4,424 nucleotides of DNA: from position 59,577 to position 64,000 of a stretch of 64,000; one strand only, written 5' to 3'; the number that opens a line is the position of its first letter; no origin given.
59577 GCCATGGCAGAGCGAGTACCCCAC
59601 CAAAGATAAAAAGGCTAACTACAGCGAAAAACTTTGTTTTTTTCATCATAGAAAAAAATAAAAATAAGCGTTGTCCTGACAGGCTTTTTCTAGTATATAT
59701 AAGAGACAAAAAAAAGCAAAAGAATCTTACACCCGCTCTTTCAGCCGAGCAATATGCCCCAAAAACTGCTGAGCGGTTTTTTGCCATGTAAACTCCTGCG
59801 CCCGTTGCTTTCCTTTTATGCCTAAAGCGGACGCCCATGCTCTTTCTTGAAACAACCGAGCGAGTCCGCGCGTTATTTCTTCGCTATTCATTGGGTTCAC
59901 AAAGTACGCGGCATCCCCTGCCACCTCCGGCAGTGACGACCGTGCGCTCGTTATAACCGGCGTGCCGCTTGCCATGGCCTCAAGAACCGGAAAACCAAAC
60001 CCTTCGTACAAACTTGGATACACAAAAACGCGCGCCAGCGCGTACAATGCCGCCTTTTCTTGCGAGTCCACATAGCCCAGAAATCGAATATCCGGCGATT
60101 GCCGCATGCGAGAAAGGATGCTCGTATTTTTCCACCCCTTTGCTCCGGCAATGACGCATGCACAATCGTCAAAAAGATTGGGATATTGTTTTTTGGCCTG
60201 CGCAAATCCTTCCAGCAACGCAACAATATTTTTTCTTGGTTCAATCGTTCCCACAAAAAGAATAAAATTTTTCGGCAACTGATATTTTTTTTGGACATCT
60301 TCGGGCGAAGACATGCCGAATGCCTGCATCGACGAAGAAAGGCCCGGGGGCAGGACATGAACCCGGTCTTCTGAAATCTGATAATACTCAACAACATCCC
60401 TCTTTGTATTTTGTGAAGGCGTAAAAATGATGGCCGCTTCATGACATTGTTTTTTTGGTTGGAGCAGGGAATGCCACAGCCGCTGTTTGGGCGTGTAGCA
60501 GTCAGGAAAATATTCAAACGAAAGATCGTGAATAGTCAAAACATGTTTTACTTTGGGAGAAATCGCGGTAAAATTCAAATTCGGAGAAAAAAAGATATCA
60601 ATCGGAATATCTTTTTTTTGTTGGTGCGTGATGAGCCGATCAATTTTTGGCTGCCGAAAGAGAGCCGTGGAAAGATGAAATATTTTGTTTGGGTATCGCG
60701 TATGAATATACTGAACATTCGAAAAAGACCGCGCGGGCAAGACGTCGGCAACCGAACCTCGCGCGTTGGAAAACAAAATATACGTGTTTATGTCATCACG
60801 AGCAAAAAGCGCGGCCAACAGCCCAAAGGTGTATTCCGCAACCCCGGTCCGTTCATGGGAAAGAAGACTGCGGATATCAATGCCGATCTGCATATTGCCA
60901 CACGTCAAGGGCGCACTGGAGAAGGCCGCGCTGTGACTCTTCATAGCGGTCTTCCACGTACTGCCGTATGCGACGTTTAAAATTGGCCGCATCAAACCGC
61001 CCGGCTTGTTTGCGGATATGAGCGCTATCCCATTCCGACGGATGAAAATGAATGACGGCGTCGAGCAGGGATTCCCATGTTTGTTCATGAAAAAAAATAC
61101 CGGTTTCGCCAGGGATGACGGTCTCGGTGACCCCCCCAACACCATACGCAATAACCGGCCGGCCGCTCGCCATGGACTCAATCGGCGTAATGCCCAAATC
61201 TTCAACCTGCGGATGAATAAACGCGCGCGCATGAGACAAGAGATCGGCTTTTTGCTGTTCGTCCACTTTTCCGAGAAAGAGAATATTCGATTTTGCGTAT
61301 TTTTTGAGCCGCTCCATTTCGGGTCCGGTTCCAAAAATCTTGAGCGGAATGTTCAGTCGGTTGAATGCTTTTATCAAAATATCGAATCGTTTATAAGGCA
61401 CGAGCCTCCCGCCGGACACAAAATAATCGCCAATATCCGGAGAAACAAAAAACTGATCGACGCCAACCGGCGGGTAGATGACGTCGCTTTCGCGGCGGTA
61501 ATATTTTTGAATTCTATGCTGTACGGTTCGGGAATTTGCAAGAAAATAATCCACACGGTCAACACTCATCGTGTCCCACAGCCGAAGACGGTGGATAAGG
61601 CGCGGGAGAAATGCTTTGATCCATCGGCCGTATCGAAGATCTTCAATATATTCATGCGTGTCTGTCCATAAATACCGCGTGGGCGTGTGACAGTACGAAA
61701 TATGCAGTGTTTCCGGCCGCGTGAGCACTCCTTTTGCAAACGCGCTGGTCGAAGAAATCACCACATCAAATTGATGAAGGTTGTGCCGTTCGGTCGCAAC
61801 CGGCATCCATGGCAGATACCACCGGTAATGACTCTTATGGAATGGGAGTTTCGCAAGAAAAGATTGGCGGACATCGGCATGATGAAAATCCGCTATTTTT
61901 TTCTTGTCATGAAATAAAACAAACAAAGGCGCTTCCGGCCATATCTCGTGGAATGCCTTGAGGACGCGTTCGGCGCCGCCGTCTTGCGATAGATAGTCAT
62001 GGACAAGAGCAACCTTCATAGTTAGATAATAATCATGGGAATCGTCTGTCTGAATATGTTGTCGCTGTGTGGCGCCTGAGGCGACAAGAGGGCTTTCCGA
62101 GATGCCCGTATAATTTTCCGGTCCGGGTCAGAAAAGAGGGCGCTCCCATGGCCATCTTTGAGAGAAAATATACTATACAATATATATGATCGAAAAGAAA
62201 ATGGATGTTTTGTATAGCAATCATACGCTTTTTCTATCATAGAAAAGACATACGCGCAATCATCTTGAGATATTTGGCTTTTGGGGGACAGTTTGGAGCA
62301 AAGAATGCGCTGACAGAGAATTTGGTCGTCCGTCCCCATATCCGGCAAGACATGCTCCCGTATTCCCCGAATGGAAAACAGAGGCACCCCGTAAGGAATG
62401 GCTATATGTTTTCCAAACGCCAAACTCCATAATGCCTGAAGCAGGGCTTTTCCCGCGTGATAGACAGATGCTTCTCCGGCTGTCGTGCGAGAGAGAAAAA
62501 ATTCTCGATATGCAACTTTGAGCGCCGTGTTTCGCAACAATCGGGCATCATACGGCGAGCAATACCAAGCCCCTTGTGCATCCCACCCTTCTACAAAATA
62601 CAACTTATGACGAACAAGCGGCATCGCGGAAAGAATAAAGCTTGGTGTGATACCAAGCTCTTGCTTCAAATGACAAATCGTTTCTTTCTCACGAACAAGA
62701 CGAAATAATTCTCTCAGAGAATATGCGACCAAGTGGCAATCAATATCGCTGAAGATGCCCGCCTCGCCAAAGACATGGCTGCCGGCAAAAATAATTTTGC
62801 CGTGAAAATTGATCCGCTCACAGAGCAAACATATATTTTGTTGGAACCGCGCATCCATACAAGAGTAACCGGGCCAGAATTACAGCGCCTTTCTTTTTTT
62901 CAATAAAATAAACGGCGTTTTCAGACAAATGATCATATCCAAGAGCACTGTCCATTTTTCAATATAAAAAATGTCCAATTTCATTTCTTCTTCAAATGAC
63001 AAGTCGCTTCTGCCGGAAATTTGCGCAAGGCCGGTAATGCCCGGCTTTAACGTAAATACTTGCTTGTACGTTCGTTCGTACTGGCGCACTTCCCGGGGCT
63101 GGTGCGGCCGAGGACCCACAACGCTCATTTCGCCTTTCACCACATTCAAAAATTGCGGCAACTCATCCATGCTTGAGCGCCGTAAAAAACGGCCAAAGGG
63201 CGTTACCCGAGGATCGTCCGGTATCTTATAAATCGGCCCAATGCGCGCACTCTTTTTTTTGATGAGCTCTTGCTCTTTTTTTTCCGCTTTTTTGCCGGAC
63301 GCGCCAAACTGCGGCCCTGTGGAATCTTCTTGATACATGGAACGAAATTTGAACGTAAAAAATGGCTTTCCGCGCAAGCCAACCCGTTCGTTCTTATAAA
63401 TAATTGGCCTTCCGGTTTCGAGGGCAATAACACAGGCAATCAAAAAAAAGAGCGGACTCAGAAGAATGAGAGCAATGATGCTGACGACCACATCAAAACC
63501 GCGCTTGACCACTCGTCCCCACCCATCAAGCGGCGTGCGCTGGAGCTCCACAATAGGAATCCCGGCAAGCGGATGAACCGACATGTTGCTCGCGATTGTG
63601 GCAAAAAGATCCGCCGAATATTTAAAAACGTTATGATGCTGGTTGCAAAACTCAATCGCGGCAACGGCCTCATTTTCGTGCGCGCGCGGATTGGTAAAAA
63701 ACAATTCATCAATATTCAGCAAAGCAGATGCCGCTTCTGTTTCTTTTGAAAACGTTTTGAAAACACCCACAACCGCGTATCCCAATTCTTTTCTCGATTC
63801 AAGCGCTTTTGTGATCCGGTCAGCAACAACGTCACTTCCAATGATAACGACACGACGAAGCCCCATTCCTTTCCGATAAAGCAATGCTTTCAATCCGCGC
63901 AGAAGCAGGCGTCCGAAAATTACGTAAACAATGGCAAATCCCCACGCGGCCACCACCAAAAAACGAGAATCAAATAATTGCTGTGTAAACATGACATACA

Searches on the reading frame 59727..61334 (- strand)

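Call 12: search_protein_families(library=pfam, proteins=[window:59727-61334:-], max_evalue=0.001)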
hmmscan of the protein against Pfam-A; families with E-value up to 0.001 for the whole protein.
window:59727-61334:- (535 aa): 5 families
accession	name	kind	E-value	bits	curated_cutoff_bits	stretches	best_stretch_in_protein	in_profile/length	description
PF00534.26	Glycos_transf_1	-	4.4e-32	111.4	26.4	1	352-510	12-171/172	Glycosyl transferases group 1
PF13692.12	Glyco_trans_1_4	-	6e-27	95.1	27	1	357-496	3-141/142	Glycosyl transferases group 1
PF13439.12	Glyco_transf_4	-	1.1e-10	42.2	28.5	1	164-332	3-166/170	Glycosyltransferase Family 4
PF20706.3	GT4-conflict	-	2.2e-10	40.5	26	1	323-521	172-382/385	Family 4 Glycosyltransferase in conflict systems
PF13524.12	Glyco_trans_1_2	-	1e-09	38.9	25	1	391-525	15-143/144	Glycosyl transferase-like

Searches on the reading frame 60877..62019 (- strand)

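Call 12: search_protein_families(library=pfam, proteins=[window:60877-62019:-], max_evalue=0.001)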
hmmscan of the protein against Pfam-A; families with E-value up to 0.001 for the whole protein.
window:60877-62019:- (380 aa): 4 families
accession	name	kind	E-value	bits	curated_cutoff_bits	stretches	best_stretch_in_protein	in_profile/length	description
PF00534.26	Glycos_transf_1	-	1.7e-26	93.2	26.4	1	199-332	17-162/172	Glycosyl transferases group 1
PF13692.12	Glyco_trans_1_4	-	9e-22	78.3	27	1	201-324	5-138/142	Glycosyl transferases group 1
PF13439.12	Glyco_transf_4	-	1.1e-06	29.2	28.5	1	14-187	2-168/170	Glycosyltransferase Family 4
PF13524.12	Glyco_trans_1_2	-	5.6e-05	23.6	25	1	215-354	5-142/144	Glycosyl transferase-like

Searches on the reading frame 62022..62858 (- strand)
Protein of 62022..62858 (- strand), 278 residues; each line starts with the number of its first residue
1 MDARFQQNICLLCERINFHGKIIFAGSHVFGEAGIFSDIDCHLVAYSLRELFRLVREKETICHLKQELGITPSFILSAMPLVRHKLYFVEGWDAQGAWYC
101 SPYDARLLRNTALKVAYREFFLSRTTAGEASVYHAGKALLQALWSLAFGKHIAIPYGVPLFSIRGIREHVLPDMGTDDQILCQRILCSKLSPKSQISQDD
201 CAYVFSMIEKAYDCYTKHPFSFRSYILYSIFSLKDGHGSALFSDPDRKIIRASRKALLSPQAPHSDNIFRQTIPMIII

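Call 12: search_protein_families(library=pfam, proteins=[window:62022-62858:-], max_evalue=0.001)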
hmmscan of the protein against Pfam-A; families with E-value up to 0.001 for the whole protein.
window:62022-62858:- (278 aa): 0 families

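Call 28: search_protein_families(library=pfam, proteins=[window:62022-62858:-], max_evalue=10)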
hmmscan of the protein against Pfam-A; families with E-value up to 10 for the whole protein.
window:62022-62858:- (278 aa): 2 families
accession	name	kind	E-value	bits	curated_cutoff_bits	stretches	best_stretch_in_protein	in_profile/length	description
PF01909.29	NTP_transf_2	-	0.1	13.5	21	1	14-49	10-46/93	Nucleotidyltransferase domain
PF18165.6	pP_pnuc_1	-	0.14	12.3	26.3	1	160-191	32-63/133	Predicted pPIWI-associating nuclease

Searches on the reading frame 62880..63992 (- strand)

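Call 12: search_protein_families(library=pfam, proteins=[window:62880-63992:-], max_evalue=0.001)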
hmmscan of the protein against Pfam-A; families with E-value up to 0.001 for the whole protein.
window:62880-63992:- (370 aa): 2 families
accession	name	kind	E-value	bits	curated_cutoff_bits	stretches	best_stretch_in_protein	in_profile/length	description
PF02397.22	Bac_transf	-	1.5e-62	210.8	27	1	163-364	1-178/179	Bacterial sugar transferase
PF13727.12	CoA_binding_3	-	1.2e-05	25.9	25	1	6-85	41-117/175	CoA-binding domain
